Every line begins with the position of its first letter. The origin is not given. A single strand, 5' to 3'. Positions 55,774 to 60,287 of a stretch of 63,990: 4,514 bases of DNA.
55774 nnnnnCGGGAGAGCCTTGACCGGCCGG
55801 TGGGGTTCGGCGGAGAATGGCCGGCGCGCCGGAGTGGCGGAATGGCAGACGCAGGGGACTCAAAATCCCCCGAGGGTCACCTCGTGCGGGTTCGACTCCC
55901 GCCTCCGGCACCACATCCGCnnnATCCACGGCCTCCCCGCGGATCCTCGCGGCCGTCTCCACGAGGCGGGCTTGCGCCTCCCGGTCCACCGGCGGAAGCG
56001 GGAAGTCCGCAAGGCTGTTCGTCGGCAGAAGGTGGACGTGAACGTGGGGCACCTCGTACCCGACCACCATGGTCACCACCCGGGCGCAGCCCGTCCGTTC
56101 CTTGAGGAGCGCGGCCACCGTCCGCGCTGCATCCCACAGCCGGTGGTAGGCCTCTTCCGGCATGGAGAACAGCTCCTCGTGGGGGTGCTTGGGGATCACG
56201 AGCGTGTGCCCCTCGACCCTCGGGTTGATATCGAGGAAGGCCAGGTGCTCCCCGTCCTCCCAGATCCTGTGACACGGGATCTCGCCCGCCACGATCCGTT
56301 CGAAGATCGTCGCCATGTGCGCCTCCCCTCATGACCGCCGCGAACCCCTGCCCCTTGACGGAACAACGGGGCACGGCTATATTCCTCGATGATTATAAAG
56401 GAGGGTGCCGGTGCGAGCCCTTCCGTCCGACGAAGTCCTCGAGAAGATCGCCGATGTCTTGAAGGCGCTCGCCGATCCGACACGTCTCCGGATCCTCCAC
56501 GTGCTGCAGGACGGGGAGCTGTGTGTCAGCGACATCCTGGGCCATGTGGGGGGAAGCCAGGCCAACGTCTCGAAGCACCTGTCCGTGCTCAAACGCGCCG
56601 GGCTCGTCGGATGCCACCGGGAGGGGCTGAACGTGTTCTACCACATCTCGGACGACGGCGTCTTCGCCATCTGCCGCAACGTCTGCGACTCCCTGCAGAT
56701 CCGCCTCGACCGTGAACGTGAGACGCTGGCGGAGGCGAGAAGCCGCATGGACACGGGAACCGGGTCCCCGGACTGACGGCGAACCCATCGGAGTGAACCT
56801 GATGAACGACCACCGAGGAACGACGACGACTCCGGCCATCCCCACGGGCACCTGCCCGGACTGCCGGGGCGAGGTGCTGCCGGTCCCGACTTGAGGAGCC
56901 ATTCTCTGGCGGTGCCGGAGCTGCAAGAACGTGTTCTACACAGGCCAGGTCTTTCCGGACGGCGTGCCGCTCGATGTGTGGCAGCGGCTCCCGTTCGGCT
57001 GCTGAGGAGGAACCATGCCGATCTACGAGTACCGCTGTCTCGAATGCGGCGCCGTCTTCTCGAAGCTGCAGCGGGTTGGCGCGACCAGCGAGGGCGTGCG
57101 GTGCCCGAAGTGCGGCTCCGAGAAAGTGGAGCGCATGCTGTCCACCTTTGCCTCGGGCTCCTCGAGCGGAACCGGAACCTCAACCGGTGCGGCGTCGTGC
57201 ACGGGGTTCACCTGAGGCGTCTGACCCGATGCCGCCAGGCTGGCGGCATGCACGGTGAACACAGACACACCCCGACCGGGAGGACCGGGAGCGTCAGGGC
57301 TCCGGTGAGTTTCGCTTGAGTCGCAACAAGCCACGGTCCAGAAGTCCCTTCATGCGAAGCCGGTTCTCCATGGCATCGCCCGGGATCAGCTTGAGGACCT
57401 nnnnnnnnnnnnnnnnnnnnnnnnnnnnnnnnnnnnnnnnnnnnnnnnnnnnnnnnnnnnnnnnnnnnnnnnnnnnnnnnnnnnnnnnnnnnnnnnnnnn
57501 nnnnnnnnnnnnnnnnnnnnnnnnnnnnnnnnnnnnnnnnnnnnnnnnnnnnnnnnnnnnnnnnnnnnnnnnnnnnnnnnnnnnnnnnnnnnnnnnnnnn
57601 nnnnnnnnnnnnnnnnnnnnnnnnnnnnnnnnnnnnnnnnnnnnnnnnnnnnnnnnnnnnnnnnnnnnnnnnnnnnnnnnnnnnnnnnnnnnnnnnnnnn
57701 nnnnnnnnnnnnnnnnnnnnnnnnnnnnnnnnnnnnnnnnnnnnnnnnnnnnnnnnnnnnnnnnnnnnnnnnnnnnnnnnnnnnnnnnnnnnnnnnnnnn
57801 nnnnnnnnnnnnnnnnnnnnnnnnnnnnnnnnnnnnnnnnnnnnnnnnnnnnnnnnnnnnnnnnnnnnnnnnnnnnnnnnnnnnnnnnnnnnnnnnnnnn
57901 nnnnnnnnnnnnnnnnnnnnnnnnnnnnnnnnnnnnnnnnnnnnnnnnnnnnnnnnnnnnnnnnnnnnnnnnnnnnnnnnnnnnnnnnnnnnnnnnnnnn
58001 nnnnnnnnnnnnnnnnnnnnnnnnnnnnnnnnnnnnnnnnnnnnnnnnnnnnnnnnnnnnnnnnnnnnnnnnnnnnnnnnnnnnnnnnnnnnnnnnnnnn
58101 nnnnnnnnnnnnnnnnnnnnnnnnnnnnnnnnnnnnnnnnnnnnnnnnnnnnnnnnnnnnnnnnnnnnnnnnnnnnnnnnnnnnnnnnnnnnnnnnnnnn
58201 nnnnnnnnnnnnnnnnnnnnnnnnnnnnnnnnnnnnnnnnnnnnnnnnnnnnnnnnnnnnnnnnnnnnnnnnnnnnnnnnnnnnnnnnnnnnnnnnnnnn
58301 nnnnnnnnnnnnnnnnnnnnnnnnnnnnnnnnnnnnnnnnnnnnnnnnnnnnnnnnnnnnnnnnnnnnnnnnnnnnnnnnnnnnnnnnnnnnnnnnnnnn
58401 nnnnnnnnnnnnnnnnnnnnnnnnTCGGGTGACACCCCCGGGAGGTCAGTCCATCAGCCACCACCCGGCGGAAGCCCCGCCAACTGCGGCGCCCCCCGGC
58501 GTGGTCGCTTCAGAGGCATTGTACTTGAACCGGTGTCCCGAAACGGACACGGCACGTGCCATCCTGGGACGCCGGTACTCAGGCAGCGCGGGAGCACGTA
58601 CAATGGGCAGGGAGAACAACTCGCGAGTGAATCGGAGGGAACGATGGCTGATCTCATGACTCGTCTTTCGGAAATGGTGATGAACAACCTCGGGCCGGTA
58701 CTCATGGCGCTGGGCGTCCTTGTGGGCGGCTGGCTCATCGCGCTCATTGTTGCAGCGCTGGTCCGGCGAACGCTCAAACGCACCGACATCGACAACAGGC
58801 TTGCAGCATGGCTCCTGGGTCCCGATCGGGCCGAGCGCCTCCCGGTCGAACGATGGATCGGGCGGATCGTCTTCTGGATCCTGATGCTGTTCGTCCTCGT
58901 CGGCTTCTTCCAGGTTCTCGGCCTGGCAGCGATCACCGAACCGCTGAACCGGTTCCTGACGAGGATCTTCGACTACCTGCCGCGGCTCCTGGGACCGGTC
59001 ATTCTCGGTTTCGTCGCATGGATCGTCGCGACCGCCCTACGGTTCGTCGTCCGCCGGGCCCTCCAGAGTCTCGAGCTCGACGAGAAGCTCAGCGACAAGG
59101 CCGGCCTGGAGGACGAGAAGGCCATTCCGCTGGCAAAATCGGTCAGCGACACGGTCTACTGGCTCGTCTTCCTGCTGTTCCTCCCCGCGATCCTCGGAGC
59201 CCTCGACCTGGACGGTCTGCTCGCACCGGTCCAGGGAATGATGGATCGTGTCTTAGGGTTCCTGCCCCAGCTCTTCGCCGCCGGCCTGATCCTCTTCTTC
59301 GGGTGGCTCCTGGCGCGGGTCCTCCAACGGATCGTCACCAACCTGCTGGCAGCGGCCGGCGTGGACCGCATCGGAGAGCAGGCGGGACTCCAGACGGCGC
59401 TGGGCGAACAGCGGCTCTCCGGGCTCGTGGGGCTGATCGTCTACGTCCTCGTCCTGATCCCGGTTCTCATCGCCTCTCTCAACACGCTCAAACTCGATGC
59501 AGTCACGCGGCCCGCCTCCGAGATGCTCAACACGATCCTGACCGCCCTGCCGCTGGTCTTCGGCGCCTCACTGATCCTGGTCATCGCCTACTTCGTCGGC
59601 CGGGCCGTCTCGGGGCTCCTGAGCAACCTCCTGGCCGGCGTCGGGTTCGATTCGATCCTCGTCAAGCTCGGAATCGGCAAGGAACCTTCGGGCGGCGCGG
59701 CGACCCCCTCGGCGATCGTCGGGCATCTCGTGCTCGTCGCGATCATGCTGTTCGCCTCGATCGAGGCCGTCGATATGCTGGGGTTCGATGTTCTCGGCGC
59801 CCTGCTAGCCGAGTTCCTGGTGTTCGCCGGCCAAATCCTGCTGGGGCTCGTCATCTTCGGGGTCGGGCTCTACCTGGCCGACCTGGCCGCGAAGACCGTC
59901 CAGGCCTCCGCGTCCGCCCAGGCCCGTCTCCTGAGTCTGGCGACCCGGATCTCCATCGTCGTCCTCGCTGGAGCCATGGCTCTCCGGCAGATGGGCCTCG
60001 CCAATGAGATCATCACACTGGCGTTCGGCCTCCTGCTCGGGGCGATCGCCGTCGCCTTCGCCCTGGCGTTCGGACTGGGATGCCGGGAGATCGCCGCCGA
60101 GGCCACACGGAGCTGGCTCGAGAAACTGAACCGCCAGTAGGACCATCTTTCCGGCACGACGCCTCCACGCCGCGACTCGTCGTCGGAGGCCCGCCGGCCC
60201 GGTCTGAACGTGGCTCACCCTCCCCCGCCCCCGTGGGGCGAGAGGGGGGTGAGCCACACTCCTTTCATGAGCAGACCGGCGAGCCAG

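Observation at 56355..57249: Hidden ArsR-controlled operon encoding two tiny zinc-ribbon selenoprotein candidates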

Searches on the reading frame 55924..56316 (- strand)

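Call 91: search_protein_families(library=pfam, proteins=[window:55924-56316:-], max_evalue=0.001)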
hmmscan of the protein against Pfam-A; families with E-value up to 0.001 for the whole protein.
window:55924-56316:- (131 aa): 2 families
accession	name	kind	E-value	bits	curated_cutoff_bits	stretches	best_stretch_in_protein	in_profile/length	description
PF01230.28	HIT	-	4.8e-19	69.3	21.5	1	11-100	2-96/98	HIT domain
PF11969.13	DcpS_C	-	6.6e-09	36.7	24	1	3-98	2-101/114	Scavenger mRNA decapping enzyme C-term binding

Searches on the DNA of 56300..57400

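Call 83: search_rna_families(source=window, start=56300, end=57400, threshold=evalue, max_evalue=10)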
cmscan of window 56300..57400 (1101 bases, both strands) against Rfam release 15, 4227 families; matches with E-value up to 10: 3.
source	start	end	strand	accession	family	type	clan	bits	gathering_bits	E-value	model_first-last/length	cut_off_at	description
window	56960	57010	+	RF03006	M23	Gene; sRNA;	-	16.8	41.2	3.6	1-53/53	no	M23 RNA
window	56597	56671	+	RF01059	mir-598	Gene; miRNA;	-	15.8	69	5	1-80/80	no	mir-598 microRNA precursor family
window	57054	57208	-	RF02177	SMCR2_1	Gene; lncRNA;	-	14.3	50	6.3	1-159/159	no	Smith-Magenis syndrome chromosome region, candidate 2 conserved region 1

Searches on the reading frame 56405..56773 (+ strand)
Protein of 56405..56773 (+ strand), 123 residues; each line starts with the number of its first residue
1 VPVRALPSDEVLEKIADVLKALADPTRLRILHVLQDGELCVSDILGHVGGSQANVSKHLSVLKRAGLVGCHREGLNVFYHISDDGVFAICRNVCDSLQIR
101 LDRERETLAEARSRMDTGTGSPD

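Call 9: search_protein_families(library=ncbifam, proteins=[window:56405-56773:+], max_evalue=1)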
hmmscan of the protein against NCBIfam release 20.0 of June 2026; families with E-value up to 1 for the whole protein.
window:56405-56773:+ (123 aa): 15 families
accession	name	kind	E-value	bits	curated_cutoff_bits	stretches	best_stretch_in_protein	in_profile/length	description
NF033788.1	HTH_metalloreg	subfamily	7.9e-28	96.1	55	1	16-89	2-76/77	metalloregulator ArsR/SmtB family transcription factor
NF033789.1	repress_SdpR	subfamily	5.2e-17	61.5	100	1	18-82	1-65/79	autorepressor SdpR family transcription factor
NF041413.1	ArsR_Rv2640c_fam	equivalog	1.6e-16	60.8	155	1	8-91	25-111/118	Rv2640c family ArsR-like transcriptional regulator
NF045707.1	Dbac_1936_reg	equivalog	2e-16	59.8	115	1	11-101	3-92/99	ArsR/SmtB-type metalloregulator TsoR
NF047906.1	CdPbTransRegCmtR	equivalog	1.2e-13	50.9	150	1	9-89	5-85/104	Cd(II)/Pb(II)-sensing metalloregulatory transcriptional regulator CmtR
NF007528.0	PRK10141.1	subfamily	8.4e-13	48.2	97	1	17-83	8-75/117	metalloregulator ArsR/SmtB family transcription factor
NF040642.1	sulf_sens_BigR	equivalog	9.3e-13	48.1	155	1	14-85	9-80/95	sulfite-sensing transcriptional repressor BigR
NF053755.1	MsvR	equivalog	6.1e-08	32.6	220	1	18-71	6-59/236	transcriptional factor MsvR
NF052532.1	TransRegPagRBaca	equivalog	1.4e-06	28.3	170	1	11-88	13-90/99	transcriptional repressor PagR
TIGR01884.1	cas_HTH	subfamily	0.00025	20.5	60.2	1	20-71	137-189/202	CRISPR-associated CARF protein Csa3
NF053602.1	Phr_regulator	exception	0.00028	20.5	320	1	17-70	4-57/191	heat shock transcription regulator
NF008849.0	PRK11886.1-4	equivalog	0.064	12.3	474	1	27-67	7-48/320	bifunctional biotin--[acetyl-CoA-carboxylase] ligase/biotin operon repressor BirA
NF008273.0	PRK11050.1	equivalog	0.12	12.1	153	1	36-69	52-85/156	manganese-binding transcriptional regulator MntR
NF053606.1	Sta1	subfamily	0.13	12.4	80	1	27-73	22-69/100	Sta1 family transcriptional regulator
NF047699.2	sulf_reg_SurR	exception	0.19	11.3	250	1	17-69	3-55/221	sulfur metabolism transcriptional regulator SurR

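Call 10: search_protein_families(library=pfam, proteins=[window:56405-56773:+], max_evalue=1)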
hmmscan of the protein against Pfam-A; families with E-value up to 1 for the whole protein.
window:56405-56773:+ (123 aa): 13 families
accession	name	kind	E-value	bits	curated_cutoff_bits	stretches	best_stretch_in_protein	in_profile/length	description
PF01022.26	HTH_5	-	5.2e-16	58.7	22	1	24-68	1-45/47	Bacterial regulatory protein, arsR family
PF12840.13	HTH_20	-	4.6e-12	46.2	27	1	22-68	1-48/51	Helix-turn-helix domain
PF13412.12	HTH_24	-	0.00029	20.8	21.9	1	24-68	2-47/48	Winged helix-turn-helix DNA-binding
PF12802.13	MarR_2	-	0.0034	18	27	1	25-68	5-50/61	MarR family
PF21476.4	PF0610-like_N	-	0.012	16.2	33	1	26-63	2-39/50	PF0610-like, N-terminal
PF13601.12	HTH_34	-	0.014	16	27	1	27-72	2-48/80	Winged helix DNA-binding domain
PF24034.1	DUF7343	-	0.014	15.7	27.6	1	29-74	9-54/62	Domain of unknown function (DUF7343)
PF09339.16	HTH_IclR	-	0.054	13.7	22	0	29-68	7-48/52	IclR helix-turn-helix domain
PF01978.25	TrmB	-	0.06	13.6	25.6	1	33-74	17-58/68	Sugar-specific transcriptional regulator TrmB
PF08100.18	Dimerisation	-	0.067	13.5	25.6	1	20-80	20-82/93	O-methyltransferase dimerisation domain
PF24038.1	DUF7347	-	0.089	13.5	27.6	1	16-60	2-50/77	Domain of unknown function (DUF7347)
PF25212.1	HVO_A0114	-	0.14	12.4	27.6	1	16-76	14-74/84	HVO_A0114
PF07848.18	PaaX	-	0.19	12.5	24.8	1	45-85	30-70/70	PaaX-like protein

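Call 60: find_homologous_proteins(query=window:56405-56773:+, max_evalue=1e-10)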
Query window:56405-56773:+ (123 aa): 591 proteins with E <= 1e-10 among 790 candidates; the best 120 are listed.
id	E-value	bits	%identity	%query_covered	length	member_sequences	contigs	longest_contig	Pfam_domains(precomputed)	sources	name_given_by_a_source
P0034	6.7e-64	231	90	98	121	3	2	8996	PF12840.14,PF01022.27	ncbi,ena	-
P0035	1.5e-61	224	90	94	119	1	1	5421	PF12840.14,PF01022.27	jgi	-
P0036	6.5e-56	206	82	93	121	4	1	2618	PF12840.14,PF01022.27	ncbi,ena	-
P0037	7.2e-55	202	76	98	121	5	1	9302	PF12840.14,PF01022.27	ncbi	-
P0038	3.4e-48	181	73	92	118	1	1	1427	PF12840.14,PF01022.27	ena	-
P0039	8.1e-47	176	69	96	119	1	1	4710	PF12840.14,PF13412.13,PF01022.27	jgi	-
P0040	1.3e-46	176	71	97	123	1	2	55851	PF12840.14,PF13412.13,PF01022.27,PF12802.14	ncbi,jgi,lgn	-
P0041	1.3e-46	176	73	90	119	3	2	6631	PF12840.14,PF01022.27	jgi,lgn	-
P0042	1.3e-46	176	71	94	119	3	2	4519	PF12840.14,PF01022.27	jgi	-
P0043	1.6e-46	175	73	90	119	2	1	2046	PF12840.14,PF01022.27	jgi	-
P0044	2.3e-46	175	70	94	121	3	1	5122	PF12840.14,PF01022.27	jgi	jgi:ArsR family transcriptional regulator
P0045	3.4e-46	174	71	91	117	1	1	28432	PF12840.14,PF01022.27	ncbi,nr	ncbi:MAG: winged helix-turn-helix transcriptional regulator [bacterium]|nr:winged helix-turn-helix t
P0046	4.1e-46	174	73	90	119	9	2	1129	PF12840.14,PF01022.27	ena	-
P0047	5.9e-46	174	71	90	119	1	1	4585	PF12840.14,PF01022.27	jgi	jgi:DNA-binding transcriptional ArsR family regulator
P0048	6.5e-46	173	68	93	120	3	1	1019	PF12840.14,PF01022.27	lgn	-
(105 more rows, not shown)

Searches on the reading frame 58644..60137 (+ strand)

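Call 91: search_protein_families(library=pfam, proteins=[window:58644-60137:+], max_evalue=0.001)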
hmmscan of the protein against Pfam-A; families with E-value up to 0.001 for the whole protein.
seq(498 aa): 1 family
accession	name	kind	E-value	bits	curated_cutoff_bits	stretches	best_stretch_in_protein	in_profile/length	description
PF05552.17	MS_channel_1st_1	-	3.6e-54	180.9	22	4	195-242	2-49/50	Mechanosensitive ion channel, conserved TM helix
